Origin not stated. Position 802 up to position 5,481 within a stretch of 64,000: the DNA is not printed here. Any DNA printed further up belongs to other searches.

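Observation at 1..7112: Operon of membrane-anchored secreted cell-wall-hydrolase-type peptidases flanking a 1460-aa giant protein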

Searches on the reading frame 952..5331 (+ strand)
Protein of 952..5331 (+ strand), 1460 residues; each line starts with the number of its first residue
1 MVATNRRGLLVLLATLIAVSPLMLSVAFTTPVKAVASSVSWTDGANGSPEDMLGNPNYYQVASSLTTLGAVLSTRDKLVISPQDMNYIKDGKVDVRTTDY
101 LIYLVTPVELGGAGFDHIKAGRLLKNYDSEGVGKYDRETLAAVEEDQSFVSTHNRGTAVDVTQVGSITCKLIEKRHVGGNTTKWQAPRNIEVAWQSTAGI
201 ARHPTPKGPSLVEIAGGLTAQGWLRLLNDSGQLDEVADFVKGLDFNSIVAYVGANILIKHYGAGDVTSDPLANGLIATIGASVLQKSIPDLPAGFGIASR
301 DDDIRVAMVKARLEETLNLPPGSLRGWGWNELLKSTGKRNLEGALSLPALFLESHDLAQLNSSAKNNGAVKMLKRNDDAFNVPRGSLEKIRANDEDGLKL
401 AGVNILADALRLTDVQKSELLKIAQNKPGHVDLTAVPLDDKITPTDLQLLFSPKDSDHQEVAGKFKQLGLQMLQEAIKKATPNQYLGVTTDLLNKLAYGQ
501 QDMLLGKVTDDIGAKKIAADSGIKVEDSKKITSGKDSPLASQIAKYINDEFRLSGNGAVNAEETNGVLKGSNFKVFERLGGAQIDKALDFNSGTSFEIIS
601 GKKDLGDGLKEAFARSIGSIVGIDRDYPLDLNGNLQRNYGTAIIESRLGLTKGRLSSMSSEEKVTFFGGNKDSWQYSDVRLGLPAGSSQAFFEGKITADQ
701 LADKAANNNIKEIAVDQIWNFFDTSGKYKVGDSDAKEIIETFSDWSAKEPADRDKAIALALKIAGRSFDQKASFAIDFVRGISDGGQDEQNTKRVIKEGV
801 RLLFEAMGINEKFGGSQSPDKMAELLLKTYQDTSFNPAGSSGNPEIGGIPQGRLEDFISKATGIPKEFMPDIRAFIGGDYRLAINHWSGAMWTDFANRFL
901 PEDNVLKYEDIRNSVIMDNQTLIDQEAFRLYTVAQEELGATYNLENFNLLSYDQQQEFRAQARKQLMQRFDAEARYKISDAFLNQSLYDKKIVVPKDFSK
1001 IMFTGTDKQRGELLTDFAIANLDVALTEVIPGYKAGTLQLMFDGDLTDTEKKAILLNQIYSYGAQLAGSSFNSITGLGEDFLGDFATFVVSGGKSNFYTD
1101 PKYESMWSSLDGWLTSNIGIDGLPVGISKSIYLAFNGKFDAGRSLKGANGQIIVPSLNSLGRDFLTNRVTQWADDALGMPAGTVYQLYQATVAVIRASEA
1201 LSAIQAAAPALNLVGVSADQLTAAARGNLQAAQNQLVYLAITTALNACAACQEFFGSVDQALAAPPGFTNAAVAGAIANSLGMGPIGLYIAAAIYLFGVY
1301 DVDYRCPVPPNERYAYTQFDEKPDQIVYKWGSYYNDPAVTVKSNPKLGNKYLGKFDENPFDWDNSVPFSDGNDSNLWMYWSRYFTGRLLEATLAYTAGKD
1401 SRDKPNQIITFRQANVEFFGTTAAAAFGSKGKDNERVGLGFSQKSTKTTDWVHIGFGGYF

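Call 6: search_protein_families(library=pfam, proteins=[window:952-5331:+], max_evalue=1)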
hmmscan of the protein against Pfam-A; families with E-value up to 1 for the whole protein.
window:952-5331:+ (1460 aa): 0 families

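Call 8: search_protein_families(library=ncbifam, proteins=[window:952-5331:+], max_evalue=0.1)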
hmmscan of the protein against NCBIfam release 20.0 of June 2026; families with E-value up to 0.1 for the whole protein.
window:952-5331:+ (1460 aa): 0 families

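Call 11: find_homologous_proteins(query=window:952-5331:+, max_evalue=0.001)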
Query window:952-5331:+ (1460 aa): 30 proteins with E <= 0.001 among 8000 candidates.
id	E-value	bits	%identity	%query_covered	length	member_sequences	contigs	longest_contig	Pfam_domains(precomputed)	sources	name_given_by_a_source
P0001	0.0e+0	3292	100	100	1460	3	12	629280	-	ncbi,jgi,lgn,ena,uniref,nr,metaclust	ncbi:hypothetical protein A3A71_00460 [Candidatus Berkelbacteria bacterium RIFCSPLOWO2_01_FULL_50_28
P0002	0.0e+0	1312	45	95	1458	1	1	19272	-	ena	-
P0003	0.0e+0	1302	45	99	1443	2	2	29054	-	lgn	-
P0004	0.0e+0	1253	43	96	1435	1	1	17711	-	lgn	-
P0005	0.0e+0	1181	41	96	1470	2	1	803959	-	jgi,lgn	-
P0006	0.0e+0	1180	42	100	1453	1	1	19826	-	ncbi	-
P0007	0.0e+0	1174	42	100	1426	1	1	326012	-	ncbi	-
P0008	0.0e+0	1167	43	97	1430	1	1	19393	-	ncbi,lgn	ncbi:MAG: hypothetical protein WEC83_01250 [Patescibacteria group bacterium]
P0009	0.0e+0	1166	40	97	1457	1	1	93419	-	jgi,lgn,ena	-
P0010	0.0e+0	1142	40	100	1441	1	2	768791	-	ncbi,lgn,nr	ncbi:MAG: hypothetical protein HZB70_03010 [Candidatus Berkelbacteria bacterium]|nr:MAG: hypothetica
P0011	0.0e+0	1134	42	97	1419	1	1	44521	-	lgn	-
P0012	0.0e+0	1119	41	97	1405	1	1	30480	-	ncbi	-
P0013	0.0e+0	1093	40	95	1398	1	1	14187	-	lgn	-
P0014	0.0e+0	1046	38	100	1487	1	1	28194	-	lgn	-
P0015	0.0e+0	1035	39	95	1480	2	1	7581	-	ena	-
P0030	2.0e-20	90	24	23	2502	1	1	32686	-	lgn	-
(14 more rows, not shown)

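Call 13: search_solved_structures(query=A1, max_evalue=10, show_alignments=3)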
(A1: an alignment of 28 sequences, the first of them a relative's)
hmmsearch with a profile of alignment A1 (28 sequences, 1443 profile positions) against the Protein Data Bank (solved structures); distinct sequences matched with E-value up to 10: 3.
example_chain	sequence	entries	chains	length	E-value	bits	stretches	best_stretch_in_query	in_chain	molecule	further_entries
3sq7_A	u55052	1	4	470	3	8.5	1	1025-1160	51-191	Tyrosyl-DNA phosphodiesterase 1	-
3sq5_A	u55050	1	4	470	3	8.5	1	1025-1160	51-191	Tyrosyl-DNA phosphodiesterase 1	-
3sq8_A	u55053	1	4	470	3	8.5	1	1025-1160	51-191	Tyrosyl-DNA phosphodiesterase 1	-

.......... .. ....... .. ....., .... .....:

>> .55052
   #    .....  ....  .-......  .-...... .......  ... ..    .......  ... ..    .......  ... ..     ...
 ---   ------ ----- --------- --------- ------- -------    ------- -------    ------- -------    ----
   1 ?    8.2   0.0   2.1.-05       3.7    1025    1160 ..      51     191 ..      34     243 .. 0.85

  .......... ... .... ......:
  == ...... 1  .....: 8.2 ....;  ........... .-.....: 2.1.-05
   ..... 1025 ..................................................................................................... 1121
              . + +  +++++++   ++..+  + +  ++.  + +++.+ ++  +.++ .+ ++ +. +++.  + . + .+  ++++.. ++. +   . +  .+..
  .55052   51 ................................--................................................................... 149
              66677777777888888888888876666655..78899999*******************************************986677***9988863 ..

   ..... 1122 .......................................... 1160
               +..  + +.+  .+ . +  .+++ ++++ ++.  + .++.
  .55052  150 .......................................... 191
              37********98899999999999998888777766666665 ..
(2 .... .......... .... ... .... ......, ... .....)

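Call 22: find_related_loci(query=A1, collection=genome_contigs, flank=10000)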
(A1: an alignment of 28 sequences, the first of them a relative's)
Query A1 (1460 aa) in genome_contigs; peptide patterns used: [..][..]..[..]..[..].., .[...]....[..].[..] (x = any residue, [..] = any of these).
44 stretches matched a pattern; 14 encode a relative of the query (tblastn E <= 1e-3); 14 distinct loci.
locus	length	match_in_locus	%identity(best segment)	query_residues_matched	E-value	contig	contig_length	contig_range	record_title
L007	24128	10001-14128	44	62-1460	0e+0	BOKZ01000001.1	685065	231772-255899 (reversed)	Patescibacteria group bacterium BroJett034 DNA, sequence1, whole genome shotgun sequence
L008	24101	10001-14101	40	60-1460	0e+0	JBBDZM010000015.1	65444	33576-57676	MAG: Patescibacteria group bacterium isolate LejiaD_49_69 Lejia_D_807_length_65444_cov_45, whole genome shotgun sequence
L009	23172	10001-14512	36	4-1458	0e+0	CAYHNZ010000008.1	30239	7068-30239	MAG TPA_asm: uncultured Candidatus Saccharibacteria bacterium isolate ERP119705_co14_491 genome assembly, contig: NODE_1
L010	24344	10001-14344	37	48-1460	0e+0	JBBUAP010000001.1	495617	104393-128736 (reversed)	MAG: Patescibacteria group bacterium isolate H43-bin183_1 H43_bin183_1_000000000001, whole genome shotgun sequence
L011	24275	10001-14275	42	4-1460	0e+0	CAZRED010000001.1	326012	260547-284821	MAG TPA_asm: uncultured Candidatus Saccharibacteria bacterium isolate SRP136066_co1_403 genome assembly, contig: NODE_2_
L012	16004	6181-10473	37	68-1460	0e+0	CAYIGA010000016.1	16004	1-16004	MAG TPA_asm: uncultured Candidatus Saccharibacteria bacterium isolate ERP119705_co24_1046 genome assembly, contig: NODE_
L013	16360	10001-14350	42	6-1460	0e+0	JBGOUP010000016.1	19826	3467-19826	MAG: Patescibacteria group bacterium isolate OBJ_0618_7090110_136 k141_7985602_length_19826_cov_11.0016, whole genome sh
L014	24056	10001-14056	37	90-1460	0e+0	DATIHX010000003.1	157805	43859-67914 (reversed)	MAG TPA_asm: Candidatus Saccharimonadales bacterium isolate SMAG_U15649 k141_209732, whole genome shotgun sequence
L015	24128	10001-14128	44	62-1460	0e+0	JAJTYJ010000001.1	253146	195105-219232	MAG: bacterium isolate DTUPAT3 1-Genome8, whole genome shotgun sequence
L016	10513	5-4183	37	80-1454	0e+0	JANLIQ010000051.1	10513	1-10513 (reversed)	MAG: Candidatus Berkelbacteria bacterium isolate S40-19 k99_165414, whole genome shotgun sequence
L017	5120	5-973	43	1105-1460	1e-82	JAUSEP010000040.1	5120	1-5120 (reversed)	MAG: Candidatus Berkelbacteria bacterium isolate E14_maxbin.210 E14_k141_762626, whole genome shotgun sequence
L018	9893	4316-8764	36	6-1460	0e+0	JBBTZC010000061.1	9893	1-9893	MAG: Patescibacteria group bacterium isolate H51-bin085_1 H51_bin085_1_000000000061, whole genome shotgun sequence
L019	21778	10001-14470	38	9-1460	0e+0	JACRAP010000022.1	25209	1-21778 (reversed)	MAG: Candidatus Berkelbacteria bacterium isolate NC_groundwater_1596_Pr3_B-0.1um_42_10 SR-2_scaffold_141_3486401, whole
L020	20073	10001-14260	36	57-1458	0e+0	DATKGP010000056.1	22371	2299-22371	MAG TPA_asm: Candidatus Saccharimonadales bacterium isolate SMAG_U14554 k141_43157, whole genome shotgun sequence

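Call 26: find_homologous_proteins(query=A1, max_evalue=0.001)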
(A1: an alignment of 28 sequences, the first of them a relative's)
Query A1 (28 sequences) (1460 aa, profile of the alignment): 31 proteins with E <= 0.001 among 8000 candidates.
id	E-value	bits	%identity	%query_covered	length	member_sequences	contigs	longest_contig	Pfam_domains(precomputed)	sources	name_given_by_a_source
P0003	0.0e+0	2150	45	99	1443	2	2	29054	-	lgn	-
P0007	0.0e+0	2104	42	100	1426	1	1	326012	-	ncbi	-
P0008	0.0e+0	2091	43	97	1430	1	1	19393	-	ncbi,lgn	ncbi:MAG: hypothetical protein WEC83_01250 [Patescibacteria group bacterium]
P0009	0.0e+0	2083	40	97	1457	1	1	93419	-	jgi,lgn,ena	-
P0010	0.0e+0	2081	40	100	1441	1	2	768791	-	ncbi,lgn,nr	ncbi:MAG: hypothetical protein HZB70_03010 [Candidatus Berkelbacteria bacterium]|nr:MAG: hypothetica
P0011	0.0e+0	2077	42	97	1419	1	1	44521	-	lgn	-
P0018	0.0e+0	2066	36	100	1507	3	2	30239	-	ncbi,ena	ncbi:MAG: hypothetical protein AAB774_00500 [Patescibacteria group bacterium]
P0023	0.0e+0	2052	36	100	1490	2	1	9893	-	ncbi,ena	ncbi:MAG: hypothetical protein AAB613_02945 [Patescibacteria group bacterium]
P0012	0.0e+0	2048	41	97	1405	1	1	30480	-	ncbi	-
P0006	0.0e+0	2037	42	100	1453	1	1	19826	-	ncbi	-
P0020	0.0e+0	2029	37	95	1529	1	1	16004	-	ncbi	-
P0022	0.0e+0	2026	37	96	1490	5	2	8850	-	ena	-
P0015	0.0e+0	2022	39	95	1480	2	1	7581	-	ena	-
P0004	0.0e+0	2016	43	96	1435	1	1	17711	-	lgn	-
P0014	0.0e+0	2009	38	100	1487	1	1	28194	-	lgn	-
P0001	0.0e+0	1903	100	100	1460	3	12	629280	-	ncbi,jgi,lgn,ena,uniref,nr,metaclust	ncbi:hypothetical protein A3A71_00460 [Candidatus Berkelbacteria bacterium RIFCSPLOWO2_01_FULL_50_28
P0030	6.0e-63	231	24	23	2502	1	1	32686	-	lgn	-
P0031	4.7e-46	175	28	21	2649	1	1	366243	-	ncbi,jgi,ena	ncbi:MAG: hypothetical protein WC045_02810 [Patescibacteria group bacterium]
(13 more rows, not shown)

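Call 31: find_encoding_contigs(protein=P0031, flank=10000, max_places=2)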
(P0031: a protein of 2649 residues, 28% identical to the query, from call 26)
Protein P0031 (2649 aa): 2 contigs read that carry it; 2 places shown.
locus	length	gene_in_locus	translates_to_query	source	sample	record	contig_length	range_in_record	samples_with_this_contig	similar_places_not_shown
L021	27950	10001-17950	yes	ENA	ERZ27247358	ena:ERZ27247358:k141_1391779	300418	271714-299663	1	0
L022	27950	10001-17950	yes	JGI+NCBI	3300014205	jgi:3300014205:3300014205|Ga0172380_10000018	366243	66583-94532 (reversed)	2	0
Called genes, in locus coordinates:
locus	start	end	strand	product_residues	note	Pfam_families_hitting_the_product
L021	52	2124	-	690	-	PF01935:DUF87 (weak), PF12846:AAA_10 (faint), PF19044:P-loop_TraG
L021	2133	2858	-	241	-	PF26593:TraC-like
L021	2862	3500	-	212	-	PF12666:PrgI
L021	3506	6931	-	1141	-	-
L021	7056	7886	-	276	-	PF00990:GGDEF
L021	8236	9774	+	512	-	PF26549:Tricorn_N (faint), PF26550:Tricorn_2nd (weak), PF00930:DPPIV_N (weak)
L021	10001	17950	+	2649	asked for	-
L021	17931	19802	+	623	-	PF01464:SLT (faint)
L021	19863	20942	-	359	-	-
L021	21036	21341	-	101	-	-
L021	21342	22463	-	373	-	PF00712:DNA_pol3_beta, PF02767:DNA_pol3_beta_2, PF02768:DNA_pol3_beta_3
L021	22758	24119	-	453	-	PF11638:DnaA_N, PF00308:Bac_DnaA, PF00004:AAA (weak), PF01695:IstB_IS21, PF08299:Bac_DnaA_C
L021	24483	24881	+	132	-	PF00825:Ribonuclease_P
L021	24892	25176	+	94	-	PF01809:YidD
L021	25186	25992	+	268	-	PF02096:60KD_IMP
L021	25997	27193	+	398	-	PF07478:Dala_Dala_lig_C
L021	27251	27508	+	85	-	PF01649:Ribosomal_S20p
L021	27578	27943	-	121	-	PF04956:TrbC (weak), PF18895:T4SS_pilin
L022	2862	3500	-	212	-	PF12666:PrgI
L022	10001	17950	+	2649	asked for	-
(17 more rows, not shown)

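Call 33: find_encoding_contigs(protein=P0030, flank=10000, max_places=2)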
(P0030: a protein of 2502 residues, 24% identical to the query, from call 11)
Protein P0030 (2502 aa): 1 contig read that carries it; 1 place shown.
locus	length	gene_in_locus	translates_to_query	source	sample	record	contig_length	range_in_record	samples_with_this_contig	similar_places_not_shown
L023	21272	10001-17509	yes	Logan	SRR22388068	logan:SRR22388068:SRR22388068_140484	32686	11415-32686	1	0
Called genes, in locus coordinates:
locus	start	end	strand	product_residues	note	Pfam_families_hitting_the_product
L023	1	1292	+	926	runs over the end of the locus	PF19590:TrbL_3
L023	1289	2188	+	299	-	-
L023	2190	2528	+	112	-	-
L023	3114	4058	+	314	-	PF26593:TraC-like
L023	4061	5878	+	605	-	PF01935:DUF87, PF12846:AAA_10 (faint), PF19044:P-loop_TraG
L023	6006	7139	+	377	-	PF13539:Peptidase_M15_4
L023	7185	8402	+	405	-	PF08308:PEGA (faint), PF25174:Beta-prop_THOC3 (weak), PF26550:Tricorn_2nd (faint)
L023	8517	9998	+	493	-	-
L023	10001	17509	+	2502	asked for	-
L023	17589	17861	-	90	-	PF05258:DciA (weak)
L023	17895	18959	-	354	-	PF02463:SMC_N, PF13175:AAA_15, PF13476:AAA_23, PF13555:AAA_29 (faint), PF13304:AAA_21 (weak)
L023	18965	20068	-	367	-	PF00712:DNA_pol3_beta, PF02767:DNA_pol3_beta_2, PF02768:DNA_pol3_beta_3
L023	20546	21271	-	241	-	?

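Call 56: search_solved_structures(query=A8, max_evalue=1, show_alignments=2)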
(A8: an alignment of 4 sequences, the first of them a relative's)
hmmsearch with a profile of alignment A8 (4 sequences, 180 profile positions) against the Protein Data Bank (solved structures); distinct sequences matched with E-value up to 1: 1.
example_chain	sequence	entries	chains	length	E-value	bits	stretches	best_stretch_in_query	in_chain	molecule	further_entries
5x42_B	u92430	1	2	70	0.64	13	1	7-63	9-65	IcmO (DotL)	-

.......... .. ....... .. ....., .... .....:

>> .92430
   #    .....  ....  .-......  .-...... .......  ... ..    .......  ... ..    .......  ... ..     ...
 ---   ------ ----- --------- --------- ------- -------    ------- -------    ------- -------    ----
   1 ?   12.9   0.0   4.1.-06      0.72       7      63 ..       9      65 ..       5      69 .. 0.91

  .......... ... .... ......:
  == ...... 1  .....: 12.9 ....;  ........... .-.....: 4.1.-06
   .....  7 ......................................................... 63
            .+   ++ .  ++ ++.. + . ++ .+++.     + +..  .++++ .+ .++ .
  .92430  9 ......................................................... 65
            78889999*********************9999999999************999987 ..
